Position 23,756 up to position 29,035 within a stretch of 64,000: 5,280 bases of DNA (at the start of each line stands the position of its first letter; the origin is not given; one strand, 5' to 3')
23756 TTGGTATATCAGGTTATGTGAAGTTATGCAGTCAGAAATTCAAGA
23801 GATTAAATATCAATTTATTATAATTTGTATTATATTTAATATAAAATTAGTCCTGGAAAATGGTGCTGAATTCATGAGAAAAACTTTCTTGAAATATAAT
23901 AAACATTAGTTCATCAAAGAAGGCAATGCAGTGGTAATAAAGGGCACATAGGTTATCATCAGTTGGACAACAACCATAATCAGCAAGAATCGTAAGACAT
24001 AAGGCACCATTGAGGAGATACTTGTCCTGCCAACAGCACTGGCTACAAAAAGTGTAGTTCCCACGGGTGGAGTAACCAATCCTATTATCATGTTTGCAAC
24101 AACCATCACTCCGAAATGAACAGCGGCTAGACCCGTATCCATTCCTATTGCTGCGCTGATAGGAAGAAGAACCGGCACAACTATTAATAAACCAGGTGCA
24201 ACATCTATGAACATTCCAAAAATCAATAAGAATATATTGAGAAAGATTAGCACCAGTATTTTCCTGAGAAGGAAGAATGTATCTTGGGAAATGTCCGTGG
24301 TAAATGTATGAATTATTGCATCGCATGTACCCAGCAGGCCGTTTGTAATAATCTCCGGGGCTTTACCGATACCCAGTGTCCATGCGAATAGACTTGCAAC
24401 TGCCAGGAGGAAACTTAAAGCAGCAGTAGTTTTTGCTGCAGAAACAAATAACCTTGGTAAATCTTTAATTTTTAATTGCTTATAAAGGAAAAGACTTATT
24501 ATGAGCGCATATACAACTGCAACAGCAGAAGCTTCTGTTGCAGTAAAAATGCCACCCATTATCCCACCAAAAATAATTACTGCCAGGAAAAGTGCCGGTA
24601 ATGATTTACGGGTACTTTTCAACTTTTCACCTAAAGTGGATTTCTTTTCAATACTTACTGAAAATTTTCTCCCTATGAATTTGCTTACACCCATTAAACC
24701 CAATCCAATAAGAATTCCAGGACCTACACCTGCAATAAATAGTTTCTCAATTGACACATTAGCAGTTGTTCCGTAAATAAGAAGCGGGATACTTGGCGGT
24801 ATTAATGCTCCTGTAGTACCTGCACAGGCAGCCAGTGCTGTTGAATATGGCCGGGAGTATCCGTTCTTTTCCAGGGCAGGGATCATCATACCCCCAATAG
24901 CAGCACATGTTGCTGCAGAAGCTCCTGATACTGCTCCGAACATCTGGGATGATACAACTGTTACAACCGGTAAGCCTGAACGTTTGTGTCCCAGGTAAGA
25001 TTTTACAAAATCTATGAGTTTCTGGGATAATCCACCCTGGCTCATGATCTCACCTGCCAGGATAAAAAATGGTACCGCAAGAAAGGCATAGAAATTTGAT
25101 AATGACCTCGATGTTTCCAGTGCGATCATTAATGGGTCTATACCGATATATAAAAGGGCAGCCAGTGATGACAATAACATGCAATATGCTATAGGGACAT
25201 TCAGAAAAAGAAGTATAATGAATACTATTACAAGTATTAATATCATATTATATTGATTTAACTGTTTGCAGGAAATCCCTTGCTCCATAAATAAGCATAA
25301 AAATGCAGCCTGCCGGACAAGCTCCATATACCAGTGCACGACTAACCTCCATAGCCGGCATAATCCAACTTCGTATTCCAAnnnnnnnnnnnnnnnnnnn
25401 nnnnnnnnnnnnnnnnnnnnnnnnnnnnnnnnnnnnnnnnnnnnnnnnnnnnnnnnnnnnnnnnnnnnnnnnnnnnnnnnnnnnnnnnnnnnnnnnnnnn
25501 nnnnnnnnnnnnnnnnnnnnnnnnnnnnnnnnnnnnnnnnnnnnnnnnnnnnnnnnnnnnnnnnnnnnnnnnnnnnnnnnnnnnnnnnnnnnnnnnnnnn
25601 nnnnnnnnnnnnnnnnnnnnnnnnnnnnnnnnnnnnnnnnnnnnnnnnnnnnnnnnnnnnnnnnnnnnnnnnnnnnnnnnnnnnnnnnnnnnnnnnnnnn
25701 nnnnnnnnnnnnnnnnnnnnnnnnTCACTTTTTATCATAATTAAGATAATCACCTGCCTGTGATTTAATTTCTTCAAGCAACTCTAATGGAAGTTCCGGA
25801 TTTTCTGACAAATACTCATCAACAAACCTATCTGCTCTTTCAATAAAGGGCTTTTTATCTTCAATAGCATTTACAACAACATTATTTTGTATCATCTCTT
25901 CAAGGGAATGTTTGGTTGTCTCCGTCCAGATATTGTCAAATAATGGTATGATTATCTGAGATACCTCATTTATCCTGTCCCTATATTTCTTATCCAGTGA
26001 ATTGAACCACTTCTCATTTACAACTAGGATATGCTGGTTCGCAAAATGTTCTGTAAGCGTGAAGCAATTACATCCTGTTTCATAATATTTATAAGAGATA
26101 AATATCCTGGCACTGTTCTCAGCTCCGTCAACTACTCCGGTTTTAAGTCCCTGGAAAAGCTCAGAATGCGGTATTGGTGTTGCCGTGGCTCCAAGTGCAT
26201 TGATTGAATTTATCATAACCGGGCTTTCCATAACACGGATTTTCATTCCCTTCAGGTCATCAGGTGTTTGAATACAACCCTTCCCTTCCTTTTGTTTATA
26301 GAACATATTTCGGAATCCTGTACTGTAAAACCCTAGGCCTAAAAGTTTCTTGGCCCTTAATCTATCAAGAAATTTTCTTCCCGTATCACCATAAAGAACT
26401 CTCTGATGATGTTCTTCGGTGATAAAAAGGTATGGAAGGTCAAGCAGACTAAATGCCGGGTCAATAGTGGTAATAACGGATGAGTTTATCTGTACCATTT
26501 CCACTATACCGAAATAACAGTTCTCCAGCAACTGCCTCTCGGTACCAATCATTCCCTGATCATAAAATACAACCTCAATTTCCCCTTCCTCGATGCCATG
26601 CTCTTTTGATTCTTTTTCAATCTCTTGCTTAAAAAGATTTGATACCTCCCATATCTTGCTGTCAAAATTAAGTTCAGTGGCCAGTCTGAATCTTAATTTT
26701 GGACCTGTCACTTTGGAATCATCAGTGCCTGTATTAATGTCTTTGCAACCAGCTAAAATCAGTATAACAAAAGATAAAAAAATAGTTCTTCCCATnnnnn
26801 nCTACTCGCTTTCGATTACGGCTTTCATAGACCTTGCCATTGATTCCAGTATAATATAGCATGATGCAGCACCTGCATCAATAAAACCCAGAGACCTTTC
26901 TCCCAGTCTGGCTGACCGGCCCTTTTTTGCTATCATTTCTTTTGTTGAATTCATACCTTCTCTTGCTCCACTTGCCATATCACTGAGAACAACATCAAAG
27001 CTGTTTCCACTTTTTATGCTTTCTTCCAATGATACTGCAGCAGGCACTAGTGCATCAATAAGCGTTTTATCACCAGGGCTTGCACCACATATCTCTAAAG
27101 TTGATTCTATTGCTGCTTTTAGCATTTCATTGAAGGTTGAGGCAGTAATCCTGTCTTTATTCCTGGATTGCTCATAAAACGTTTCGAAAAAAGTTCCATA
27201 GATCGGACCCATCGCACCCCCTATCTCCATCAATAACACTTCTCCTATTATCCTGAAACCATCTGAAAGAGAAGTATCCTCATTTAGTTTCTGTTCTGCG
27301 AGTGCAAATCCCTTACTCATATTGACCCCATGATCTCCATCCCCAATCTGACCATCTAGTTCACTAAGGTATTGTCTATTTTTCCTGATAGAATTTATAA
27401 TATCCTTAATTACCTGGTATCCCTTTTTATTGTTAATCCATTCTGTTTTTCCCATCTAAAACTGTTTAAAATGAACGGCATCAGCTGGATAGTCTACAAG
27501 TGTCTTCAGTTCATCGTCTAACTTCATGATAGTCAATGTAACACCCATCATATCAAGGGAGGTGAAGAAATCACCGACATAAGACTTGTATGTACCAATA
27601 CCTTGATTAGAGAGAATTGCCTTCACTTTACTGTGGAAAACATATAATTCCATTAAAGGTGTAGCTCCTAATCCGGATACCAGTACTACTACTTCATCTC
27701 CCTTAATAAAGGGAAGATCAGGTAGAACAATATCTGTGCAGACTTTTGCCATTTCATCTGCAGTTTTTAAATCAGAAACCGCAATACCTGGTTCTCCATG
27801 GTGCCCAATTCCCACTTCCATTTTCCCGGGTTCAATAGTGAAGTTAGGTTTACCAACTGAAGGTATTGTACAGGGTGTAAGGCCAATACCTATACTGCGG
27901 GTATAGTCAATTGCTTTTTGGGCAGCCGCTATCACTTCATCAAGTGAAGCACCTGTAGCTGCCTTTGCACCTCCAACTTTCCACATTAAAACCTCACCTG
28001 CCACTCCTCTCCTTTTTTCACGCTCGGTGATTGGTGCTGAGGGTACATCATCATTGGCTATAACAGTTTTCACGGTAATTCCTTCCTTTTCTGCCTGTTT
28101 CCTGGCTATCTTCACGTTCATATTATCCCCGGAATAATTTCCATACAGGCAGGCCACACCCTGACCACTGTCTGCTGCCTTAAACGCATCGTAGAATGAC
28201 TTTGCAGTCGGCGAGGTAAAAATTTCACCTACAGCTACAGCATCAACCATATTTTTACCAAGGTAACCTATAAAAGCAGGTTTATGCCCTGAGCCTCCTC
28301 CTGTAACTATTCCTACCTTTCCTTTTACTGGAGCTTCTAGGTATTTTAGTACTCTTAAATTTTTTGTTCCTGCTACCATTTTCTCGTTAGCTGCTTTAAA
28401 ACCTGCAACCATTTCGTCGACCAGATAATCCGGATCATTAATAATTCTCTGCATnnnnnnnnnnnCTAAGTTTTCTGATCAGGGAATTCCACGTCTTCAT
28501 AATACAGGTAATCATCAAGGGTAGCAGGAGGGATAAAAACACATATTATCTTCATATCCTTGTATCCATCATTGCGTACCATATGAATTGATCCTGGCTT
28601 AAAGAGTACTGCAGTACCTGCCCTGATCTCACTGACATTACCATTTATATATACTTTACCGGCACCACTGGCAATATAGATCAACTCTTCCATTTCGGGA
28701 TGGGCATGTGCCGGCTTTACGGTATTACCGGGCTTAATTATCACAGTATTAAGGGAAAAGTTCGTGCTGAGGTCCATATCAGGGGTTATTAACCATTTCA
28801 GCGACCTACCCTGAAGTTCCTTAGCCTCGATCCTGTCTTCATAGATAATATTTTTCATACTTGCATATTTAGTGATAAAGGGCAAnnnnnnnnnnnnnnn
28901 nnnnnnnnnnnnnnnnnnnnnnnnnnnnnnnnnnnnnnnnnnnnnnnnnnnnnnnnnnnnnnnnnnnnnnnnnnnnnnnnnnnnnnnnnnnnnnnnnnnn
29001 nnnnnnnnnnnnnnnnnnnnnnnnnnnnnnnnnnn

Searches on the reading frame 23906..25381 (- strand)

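Call 80: search_protein_families(library=pfam, proteins=[window:23906-25381:-], max_evalue=0.00001)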
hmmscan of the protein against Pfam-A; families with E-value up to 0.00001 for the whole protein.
window:23906-25381:- (491 aa): 1 family
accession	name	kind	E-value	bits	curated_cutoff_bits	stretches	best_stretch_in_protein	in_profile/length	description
PF06808.19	DctM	-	9.8e-103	344.6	23.8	1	51-480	1-411/413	Tripartite ATP-independent periplasmic transporter, DctM component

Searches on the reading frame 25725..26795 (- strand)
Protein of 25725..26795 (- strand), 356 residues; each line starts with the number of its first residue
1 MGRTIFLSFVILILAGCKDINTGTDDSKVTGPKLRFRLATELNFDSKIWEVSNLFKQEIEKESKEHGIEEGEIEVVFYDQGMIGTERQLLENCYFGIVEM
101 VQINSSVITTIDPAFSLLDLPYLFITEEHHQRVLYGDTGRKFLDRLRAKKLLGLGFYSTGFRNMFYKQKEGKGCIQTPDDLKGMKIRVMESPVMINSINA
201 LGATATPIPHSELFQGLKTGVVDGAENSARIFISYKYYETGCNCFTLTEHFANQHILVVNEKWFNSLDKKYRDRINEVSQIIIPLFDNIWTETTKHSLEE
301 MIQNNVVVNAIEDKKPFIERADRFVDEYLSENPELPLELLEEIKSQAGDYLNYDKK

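Call 80: search_protein_families(library=pfam, proteins=[window:25725-26795:-], max_evalue=0.00001)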
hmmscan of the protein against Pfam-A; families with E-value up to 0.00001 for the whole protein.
window:25725-26795:- (356 aa): 1 family
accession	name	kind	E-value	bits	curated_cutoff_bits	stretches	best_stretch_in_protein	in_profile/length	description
PF03480.18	DctP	-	2.2e-56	191.7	23.4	1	54-329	17-283/286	Bacterial extracellular solute-binding protein, family 7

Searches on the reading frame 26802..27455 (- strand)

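Call 80: search_protein_families(library=pfam, proteins=[window:26802-27455:-], max_evalue=0.00001)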
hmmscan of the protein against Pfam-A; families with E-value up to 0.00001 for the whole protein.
window:26802-27455:- (217 aa): 1 family
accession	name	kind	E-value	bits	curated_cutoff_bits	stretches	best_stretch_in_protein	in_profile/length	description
PF02734.22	Dak2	-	1e-50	172.5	27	1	37-207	2-173/174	DAK2 domain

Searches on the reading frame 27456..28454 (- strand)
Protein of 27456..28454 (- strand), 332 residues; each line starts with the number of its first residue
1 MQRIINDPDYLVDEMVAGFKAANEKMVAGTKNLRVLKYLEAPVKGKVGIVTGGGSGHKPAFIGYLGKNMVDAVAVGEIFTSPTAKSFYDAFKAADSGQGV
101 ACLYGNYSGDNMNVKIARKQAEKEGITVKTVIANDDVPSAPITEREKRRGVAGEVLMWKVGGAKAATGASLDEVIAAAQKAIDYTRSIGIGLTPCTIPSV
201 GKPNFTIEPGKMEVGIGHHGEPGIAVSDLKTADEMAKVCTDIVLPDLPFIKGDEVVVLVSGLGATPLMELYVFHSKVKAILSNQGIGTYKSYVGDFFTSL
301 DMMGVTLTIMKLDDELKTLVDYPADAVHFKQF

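Call 80: search_protein_families(library=pfam, proteins=[window:27456-28454:-], max_evalue=0.00001)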
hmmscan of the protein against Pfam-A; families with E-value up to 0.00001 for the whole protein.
window:27456-28454:- (332 aa): 1 family
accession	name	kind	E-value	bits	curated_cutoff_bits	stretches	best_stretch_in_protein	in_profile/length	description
PF02733.22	Dak1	-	2e-109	365.7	31.4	1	18-326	2-311/313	Dak1 domain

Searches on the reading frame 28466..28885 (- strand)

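Call 80: search_protein_families(library=pfam, proteins=[window:28466-28885:-], max_evalue=0.00001)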
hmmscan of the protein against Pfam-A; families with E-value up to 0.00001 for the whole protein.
window:28466-28885:- (139 aa): 3 families
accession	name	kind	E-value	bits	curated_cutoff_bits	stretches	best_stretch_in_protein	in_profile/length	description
PF07883.17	Cupin_2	-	1.6e-16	60.2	27.2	1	47-117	2-70/70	Cupin domain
PF02311.25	AraC_binding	-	2.4e-09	37.5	21.1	1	58-127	17-85/135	AraC-like ligand binding domain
PF06339.18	Ectoine_synth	-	3.6e-07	30.9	27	1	28-122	23-112/127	Ectoine synthase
